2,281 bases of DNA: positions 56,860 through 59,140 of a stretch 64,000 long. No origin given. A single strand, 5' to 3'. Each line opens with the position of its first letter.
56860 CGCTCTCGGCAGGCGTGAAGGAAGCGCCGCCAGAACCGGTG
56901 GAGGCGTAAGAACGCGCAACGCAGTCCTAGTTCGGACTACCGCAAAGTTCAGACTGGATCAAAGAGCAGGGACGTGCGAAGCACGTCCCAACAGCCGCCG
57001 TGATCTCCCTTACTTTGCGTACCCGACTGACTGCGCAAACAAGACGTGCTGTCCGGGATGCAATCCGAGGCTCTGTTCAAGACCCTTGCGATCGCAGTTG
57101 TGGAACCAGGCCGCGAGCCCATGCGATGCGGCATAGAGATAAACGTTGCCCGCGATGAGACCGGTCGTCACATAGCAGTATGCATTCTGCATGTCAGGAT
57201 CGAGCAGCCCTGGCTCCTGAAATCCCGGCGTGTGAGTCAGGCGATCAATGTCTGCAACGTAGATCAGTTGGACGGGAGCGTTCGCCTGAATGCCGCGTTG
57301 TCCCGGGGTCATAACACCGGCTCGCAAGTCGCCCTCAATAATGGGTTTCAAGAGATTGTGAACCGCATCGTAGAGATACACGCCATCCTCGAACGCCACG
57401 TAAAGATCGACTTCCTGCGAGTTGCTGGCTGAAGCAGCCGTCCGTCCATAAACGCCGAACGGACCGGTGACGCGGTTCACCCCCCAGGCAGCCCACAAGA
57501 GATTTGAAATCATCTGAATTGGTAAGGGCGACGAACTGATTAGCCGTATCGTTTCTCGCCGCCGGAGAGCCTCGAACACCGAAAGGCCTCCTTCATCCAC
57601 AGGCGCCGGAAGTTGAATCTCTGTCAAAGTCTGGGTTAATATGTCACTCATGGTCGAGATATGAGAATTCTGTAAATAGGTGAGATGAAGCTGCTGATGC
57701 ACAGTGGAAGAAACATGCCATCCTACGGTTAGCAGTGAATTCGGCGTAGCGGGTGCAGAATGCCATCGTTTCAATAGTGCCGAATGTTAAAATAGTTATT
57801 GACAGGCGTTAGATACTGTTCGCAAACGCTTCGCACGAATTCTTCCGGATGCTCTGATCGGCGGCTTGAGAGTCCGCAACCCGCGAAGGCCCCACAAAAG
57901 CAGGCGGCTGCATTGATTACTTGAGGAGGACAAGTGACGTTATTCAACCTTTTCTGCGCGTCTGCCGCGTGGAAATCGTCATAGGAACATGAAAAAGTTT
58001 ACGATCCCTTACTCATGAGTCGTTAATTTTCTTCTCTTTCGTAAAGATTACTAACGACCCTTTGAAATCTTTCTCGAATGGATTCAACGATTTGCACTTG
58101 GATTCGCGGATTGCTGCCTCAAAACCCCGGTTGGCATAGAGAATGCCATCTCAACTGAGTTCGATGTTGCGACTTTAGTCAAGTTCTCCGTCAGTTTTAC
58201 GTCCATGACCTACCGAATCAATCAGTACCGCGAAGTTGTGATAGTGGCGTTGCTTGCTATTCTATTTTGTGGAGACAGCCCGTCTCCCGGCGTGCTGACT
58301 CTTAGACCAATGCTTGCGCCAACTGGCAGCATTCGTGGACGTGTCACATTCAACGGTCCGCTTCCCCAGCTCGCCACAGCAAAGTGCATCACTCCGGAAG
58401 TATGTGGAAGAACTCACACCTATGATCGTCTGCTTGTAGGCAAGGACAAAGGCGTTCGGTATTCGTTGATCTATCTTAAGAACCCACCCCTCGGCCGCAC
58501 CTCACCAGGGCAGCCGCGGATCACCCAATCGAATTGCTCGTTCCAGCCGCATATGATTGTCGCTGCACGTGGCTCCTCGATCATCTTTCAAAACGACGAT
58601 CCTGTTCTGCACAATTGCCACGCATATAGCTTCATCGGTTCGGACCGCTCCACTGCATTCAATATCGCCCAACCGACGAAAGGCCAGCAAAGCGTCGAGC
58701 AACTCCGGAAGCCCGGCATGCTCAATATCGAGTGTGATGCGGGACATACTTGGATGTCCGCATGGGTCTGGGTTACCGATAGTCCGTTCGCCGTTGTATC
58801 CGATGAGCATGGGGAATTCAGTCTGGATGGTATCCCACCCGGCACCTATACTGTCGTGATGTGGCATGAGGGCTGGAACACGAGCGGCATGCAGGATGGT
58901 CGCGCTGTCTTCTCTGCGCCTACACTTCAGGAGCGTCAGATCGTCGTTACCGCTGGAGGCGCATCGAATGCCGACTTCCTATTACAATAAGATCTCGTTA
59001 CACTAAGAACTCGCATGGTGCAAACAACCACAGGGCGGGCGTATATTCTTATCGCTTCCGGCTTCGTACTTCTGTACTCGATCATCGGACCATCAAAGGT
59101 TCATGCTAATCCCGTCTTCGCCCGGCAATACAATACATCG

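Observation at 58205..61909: Operon that looks like an iron-oxidation / extracellular electron-transfer conduit: cupredoxin - Cyc2-like cytochrome-porin - dihaem cytochrome c - Met-rich lipoprotein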

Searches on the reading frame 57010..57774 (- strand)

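Call 3: search_protein_families(library=pfam, proteins=[window:57010-57774:-], max_evalue=1)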
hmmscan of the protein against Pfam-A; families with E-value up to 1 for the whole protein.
window:57010-57774:- (254 aa): 1 family
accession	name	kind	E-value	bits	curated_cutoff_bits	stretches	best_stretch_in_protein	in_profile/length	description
PF00881.29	Nitroreductase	-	2.7e-15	57.4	23.5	1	70-252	1-167/167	Nitroreductase family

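Call 4: search_protein_families(library=ncbifam, proteins=[window:57010-57774:-], max_evalue=1)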
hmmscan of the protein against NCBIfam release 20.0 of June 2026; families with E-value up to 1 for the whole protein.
window:57010-57774:- (254 aa): 1 family
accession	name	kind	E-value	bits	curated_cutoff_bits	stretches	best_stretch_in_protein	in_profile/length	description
TIGR03605.1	antibiot_sagB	domain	4.3e-08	32.9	78.4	1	87-247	3-168/173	SagB family peptide dehydrogenase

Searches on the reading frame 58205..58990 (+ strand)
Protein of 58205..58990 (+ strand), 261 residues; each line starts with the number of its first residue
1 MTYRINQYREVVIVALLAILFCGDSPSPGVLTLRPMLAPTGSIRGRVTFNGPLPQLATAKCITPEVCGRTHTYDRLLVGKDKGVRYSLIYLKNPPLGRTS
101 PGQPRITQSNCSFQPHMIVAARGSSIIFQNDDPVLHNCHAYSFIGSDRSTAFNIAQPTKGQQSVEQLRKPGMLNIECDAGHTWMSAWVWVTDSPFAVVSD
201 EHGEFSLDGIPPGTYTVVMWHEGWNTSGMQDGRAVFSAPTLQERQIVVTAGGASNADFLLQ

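Call 3: search_protein_families(library=pfam, proteins=[window:58205-58990:+], max_evalue=1)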
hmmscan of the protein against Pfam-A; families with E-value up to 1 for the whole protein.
window:58205-58990:+ (261 aa): 5 families
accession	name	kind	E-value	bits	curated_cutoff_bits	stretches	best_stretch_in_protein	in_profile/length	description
PF13620.12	CarboxypepD_reg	-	8.3e-07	29.7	32.3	1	188-260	19-81/82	Carboxypeptidase regulatory-like domain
PF13715.12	CarbopepD_reg_2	-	0.00013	22.3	32.2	1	186-226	17-57/88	CarboxypepD_reg-like domain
PF14686.12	fn3_3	-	0.00018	21.7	24.4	1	196-228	28-60/75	Polysaccharide lyase family 4, domain II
PF17802.7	SpaA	-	0.11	13.1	23.1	1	197-217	36-56/91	Prealbumin-like fold domain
PF23193.1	NOMO_3rd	-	0.24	11.9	27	1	197-223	62-88/120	NOMO third transthyretin-like domain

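Call 4: search_protein_families(library=ncbifam, proteins=[window:58205-58990:+], max_evalue=1)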
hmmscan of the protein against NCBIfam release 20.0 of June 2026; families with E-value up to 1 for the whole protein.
window:58205-58990:+ (261 aa): 0 families

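Call 18: find_homologous_proteins(query=window:58205-58990:+)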
Query window:58205-58990:+ (261 aa): 57 proteins with E <= 0.001 among 749 candidates.
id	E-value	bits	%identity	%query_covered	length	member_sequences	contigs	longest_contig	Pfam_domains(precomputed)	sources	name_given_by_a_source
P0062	4.7e-178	608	100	100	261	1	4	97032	PF13620.13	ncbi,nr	ncbi:MAG: carboxypeptidase regulatory-like domain-containing protein [Bacteroidota bacterium]|nr:car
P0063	6.8e-106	371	67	86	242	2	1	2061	PF13715.13,PF14686.13,PF13620.13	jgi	jgi:plastocyanin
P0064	1.1e-104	367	60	96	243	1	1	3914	PF13715.13,PF14686.13,PF13620.13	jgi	jgi:plastocyanin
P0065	4.1e-103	362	65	87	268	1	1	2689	PF13715.13,PF14686.13,PF13620.13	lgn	-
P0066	1.3e-100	354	65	85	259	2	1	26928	PF13715.13,PF13620.13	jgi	-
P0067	5.1e-99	349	61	95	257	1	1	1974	PF13715.13,PF14686.13,PF13620.13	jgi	jgi:hypothetical protein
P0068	5.0e-95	336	55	100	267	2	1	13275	PF13620.13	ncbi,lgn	-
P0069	1.2e-92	328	60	85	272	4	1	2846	PF13620.13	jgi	-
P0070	5.7e-91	322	56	93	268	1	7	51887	PF13620.13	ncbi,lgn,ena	-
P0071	4.9e-90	319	55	95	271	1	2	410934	PF14686.13,PF13620.13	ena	-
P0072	4.7e-85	303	57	88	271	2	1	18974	PF13620.13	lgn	-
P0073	7.2e-85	302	57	87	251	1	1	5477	PF13715.13,PF13620.13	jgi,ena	-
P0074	1.1e-83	299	56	88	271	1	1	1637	PF13715.13,PF14686.13,PF13620.13,PF22904.4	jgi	jgi:plastocyanin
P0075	3.1e-78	281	55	85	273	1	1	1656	PF13620.13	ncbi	-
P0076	4.6e-77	277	55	85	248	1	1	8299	PF13620.13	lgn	-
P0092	1.6e-41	160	39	72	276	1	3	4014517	PF14686.13,PF13620.13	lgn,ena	-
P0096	5.1e-37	146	39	69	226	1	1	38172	PF14686.13,PF13620.13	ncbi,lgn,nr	ncbi:MAG: hypothetical protein D6689_18935 [Deltaproteobacteria bacterium]|nr:MAG: hypothetical prot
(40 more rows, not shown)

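Call 30: predict_structure(alignment_id=A1)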
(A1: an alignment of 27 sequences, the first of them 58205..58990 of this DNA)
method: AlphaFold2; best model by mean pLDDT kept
length: 261 residues; sequences in the alignment: 27
mean_pLDDT: 89.3   pTM: 0.82
mean pLDDT of the five models: 89.3, 88.0, 88.0, 87.8, 86.9
residues with pLDDT >= 90: 196; 70-90: 30; 50-70: 30; < 50: 5
segments of 3 or more residues with pLDDT < 50: 1-4
pLDDT, mean of each block of 10 residues (from residue 1): 49 57 53 73 98 91 91 94 98 91 93 97 97 96 91 96 97 94 95 97 98 98 92 90 98 98 94
secondary structure, 60 per line:
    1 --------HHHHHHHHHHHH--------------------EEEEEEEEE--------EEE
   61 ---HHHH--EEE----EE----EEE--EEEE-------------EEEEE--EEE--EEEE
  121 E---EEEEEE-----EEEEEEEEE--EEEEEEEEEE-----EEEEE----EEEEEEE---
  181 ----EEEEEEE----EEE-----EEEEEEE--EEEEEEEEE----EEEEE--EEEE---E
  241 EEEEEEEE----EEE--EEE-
elements in order: H9-20 E41-49 E58-60 H64-67 E70-72 E83-85 E88-91 E105-109 E112-114 E117-121 E125-130 E136-144 E147-156 E162-166 E171-177 E185-191 E196-198 E204-210 E213-221 E226-230 E233-236 E240-248 E253-255 E258-260

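Call 36: fold_search(model_id=the predicted structure, library=pdb)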
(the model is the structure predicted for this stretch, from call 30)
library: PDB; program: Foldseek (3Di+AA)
matches with E <= 10: 1412; with E <= 0.001: 118
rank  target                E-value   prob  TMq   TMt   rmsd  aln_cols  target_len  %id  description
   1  6hbe_A                2.6e-06  1.00  0.29  0.18   7.3       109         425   16  Cu-containing nitrite reductase (NirK) from Thermus scotoductus SA-01 (released 2019-01-23)
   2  7pcy                  6.2e-06  1.00  0.29  0.72   2.9        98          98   22  THE CRYSTAL STRUCTURE OF PLASTOCYANIN FROM A GREEN ALGA, ENTEROMORPHA PROLIFERA (released 1990-07-15)
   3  3paz                  6.2e-06  1.00  0.28  0.55   4.1       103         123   20  REDUCED NATIVE PSEUDOAZURIN FROM A. FAECALIS (released 1997-08-20)
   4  5fc9_A                9.0e-06  1.00  0.30  0.76   3.1        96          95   19  Novel Purple Cupredoxin from Nitrosopumilus maritimus (released 2016-05-11)
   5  6hbe_C                1.1e-05  1.00  0.27  0.17   7.5       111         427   17  Cu-containing nitrite reductase (NirK) from Thermus scotoductus SA-01 (released 2019-01-23)
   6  1paz                  1.5e-05  1.00  0.28  0.57   4.1       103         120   20  REFINEMENT OF THE STRUCTURE OF PSEUDOAZURIN FROM ALCALIGENES FAECALIS S-6 AT 1.55 ANGSTROMS RESOLUTION (released 1988-10-09)
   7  8k9p                  1.7e-05  1.00  0.27  0.54   4.1       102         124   20  Neutron X-ray joint structure of pseudoazurin from Alcaligenes faecalis (released 2024-02-14)
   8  6pty_A                1.8e-05  1.00  0.27  0.53   5.1       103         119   23  Soluble model of human CuA (Tt3Lh) (released 2019-11-20)
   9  6paz                  1.9e-05  1.00  0.28  0.56   4.1       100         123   22  OXIDIZED MUTANT P80I PSEUDOAZURIN FROM A. FAECALIS (released 1997-08-20)
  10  5x31_A                2.0e-05  1.00  0.28  0.54   4.2       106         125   20  Pseudoazurin from Alcaligenes faecalis (space group P65) (released 2017-04-12)
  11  4bwu_A                2.0e-05  1.00  0.26  0.52   4.3       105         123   19  Three-dimensional structure of the K109A mutant of Paracoccus pantotrophus pseudoazurin at pH 5.5 (released 2014-07-16)
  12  2gb2                  2.2e-05  1.00  0.28  0.66   8.5       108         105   13  The P52G mutant of amicyanin in the Cu(II) state. (released 2006-08-01)
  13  2idq                  2.2e-05  1.00  0.28  0.65   9.4       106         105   12  Structure of M98A mutant of amicyanin, Cu(II) (released 2007-03-13)
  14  7z3f_B                2.2e-05  1.00  0.26  0.50   7.7       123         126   13  Crystal structure of the cupredoxin AcoP from Acidithiobacillus ferrooxidans, oxidized form (released 2023-09-13)
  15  4paz                  2.3e-05  1.00  0.27  0.54   4.1       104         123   21  OXIDIZED MUTANT P80A PSEUDOAZURIN FROM A. FAECALIS (released 1997-08-20)
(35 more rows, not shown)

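Call 82: search_solved_structures(query=A1, max_evalue=1, show_alignments=3)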
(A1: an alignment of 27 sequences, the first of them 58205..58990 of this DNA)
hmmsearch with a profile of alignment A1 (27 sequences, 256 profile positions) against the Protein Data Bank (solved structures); distinct sequences matched with E-value up to 1: 35.
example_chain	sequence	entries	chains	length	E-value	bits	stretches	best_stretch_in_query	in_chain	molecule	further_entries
9c7v_B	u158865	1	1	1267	3.2e-16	62.4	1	188-219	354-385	BOS complex subunit NOMO2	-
9cck_A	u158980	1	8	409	5.8e-08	35.4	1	106-184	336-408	Copper-containing nitrite reductase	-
5fc9_A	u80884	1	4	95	3.9e-06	29.4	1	109-184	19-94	Blue (Type 1) copper domain protein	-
10ps_A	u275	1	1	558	1e-05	28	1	191-250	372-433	Serine-aspartate repeat-containing protein D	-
4wi0_B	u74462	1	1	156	0.00037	22.9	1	190-220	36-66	Cellulosomal scaffoldin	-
6hbe_A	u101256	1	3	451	0.00038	22.8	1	90-185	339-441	Copper-containing nitrite reductase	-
4u3s_B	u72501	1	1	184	0.00057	22.3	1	190-220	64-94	Cellulosomal scaffoldin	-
1sf3_A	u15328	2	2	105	0.0012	21.2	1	94-184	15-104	Amicyanin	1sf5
1sfd_A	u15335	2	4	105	0.0054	19.1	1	94-184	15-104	Amicyanin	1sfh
3qec_A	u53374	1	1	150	0.0069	18.7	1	191-247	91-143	Putative carbohydrate binding protein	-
8vdk_A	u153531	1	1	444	0.0082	18.5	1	191-250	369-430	Serine-aspartate repeat-containing protein D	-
1xpn_A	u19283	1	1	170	0.0085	18.4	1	191-247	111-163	hypothetical protein PA1324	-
4p5r_A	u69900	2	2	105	0.0092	18.3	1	94-184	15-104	Amicyanin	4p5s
2x9w_A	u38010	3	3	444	0.01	18.2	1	180-214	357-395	CELL WALL SURFACE ANCHOR FAMILY PROTEIN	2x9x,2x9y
1mda_A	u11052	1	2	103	0.011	18.1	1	95-184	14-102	AMICYANIN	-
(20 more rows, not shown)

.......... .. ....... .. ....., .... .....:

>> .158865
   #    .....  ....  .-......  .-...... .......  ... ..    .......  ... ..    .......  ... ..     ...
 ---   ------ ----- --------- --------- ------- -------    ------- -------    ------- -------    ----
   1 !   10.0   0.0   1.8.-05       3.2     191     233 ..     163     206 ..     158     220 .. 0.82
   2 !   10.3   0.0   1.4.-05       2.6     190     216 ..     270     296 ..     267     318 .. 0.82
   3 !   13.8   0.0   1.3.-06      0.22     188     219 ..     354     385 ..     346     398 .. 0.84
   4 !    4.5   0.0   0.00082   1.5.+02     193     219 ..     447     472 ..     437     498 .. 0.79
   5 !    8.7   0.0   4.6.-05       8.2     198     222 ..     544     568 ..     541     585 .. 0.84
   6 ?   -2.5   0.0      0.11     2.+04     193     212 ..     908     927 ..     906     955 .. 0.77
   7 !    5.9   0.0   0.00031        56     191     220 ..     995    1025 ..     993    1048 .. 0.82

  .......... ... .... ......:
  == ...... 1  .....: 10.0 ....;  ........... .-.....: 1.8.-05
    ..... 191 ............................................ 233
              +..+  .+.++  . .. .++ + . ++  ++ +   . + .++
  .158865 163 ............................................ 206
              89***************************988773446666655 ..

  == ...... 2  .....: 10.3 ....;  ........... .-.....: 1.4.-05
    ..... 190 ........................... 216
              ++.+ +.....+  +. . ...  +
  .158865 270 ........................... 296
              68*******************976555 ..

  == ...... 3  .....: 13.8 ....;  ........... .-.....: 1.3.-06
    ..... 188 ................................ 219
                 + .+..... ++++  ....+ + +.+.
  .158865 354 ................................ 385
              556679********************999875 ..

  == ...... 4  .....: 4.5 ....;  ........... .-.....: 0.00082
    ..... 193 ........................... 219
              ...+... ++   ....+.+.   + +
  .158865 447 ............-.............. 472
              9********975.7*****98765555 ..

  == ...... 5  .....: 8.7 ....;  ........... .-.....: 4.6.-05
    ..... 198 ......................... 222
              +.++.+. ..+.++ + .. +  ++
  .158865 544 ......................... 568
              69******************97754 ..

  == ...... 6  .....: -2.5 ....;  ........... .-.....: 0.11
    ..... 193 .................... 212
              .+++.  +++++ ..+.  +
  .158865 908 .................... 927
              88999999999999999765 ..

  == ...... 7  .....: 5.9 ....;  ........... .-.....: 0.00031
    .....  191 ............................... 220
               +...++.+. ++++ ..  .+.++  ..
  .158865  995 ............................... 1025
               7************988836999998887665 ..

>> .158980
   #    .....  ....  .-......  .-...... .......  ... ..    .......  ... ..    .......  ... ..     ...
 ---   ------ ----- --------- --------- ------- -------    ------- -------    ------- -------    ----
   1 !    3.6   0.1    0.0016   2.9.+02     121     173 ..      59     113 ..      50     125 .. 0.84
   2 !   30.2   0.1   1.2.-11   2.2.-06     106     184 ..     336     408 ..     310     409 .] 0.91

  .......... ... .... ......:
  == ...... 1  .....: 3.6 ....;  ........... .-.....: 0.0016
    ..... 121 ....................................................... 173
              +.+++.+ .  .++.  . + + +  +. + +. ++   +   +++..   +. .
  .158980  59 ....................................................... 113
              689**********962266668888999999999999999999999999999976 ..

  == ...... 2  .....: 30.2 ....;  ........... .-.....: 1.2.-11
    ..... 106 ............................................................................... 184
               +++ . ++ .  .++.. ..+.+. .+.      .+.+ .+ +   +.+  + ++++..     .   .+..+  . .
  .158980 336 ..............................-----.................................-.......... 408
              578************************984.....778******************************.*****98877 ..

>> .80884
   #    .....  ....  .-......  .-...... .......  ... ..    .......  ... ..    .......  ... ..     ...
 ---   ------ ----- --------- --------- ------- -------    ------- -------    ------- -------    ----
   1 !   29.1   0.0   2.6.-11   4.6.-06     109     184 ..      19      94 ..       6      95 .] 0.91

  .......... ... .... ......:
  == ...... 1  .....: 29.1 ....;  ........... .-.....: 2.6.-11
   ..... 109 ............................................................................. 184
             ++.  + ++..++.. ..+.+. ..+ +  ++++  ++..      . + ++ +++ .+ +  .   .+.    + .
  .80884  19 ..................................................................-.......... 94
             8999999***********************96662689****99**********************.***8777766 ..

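Call 91: find_encoding_contigs(protein=P0092, flank=8000, max_places=1)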
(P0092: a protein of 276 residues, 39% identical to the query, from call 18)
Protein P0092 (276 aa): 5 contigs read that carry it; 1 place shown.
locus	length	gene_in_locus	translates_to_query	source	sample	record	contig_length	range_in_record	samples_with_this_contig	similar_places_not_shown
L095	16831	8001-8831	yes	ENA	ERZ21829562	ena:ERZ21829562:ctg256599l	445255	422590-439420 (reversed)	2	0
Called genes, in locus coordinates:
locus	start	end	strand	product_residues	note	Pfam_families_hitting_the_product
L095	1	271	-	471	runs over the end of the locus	PF13701:DDE_Tnp_1_4, PF01609:DDE_Tnp_1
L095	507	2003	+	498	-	PF00171:Aldedh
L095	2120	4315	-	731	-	PF06452:CBM9_1 (weak), PF19313:DUF5916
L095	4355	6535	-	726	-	PF06452:CBM9_1 (weak), PF19313:DUF5916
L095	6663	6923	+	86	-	PF02627:CMD (weak)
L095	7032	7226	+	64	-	-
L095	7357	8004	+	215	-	-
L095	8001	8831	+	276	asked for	PF13620:CarboxypepD_reg (weak), PF14686:fn3_3 (weak)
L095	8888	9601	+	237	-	PF02678:Pirin, PF07883:Cupin_2 (faint), PF17954:Pirin_C_2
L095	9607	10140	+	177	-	-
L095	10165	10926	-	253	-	PF01061:ABC2_membrane, PF12698:ABC2_membrane_3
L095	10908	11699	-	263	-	PF00005:ABC_tran, PF13175:AAA_15 (faint), PF13304:AAA_21 (weak)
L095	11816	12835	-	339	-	PF00753:Lactamase_B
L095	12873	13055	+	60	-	-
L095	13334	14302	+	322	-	-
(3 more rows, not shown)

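Call 92: find_encoding_contigs(protein=P0096, flank=8000, max_places=1)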
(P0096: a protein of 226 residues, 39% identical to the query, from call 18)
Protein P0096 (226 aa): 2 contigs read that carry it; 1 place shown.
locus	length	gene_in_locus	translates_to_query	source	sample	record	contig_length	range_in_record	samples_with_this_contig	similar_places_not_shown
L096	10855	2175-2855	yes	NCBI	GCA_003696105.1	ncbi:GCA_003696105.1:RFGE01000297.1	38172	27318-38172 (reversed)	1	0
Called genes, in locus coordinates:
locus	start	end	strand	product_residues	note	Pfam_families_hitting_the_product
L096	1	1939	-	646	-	PF00069:Pkinase, PF07714:PK_Tyr_Ser-Thr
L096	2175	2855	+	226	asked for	PF13620:CarboxypepD_reg, PF14686:fn3_3 (weak)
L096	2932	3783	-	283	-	-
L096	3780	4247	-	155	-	-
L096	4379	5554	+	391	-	PF00069:Pkinase, PF01636:APH (faint), PF07714:PK_Tyr_Ser-Thr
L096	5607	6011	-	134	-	-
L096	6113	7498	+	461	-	PF01476:LysM, PF03411:Peptidase_M74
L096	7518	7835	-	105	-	-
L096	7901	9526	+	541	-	PF00089:Trypsin, PF17963:Big_9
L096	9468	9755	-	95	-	-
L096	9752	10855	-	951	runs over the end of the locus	PF00311:PEPcase, PF14010:PEPcase_2 (weak)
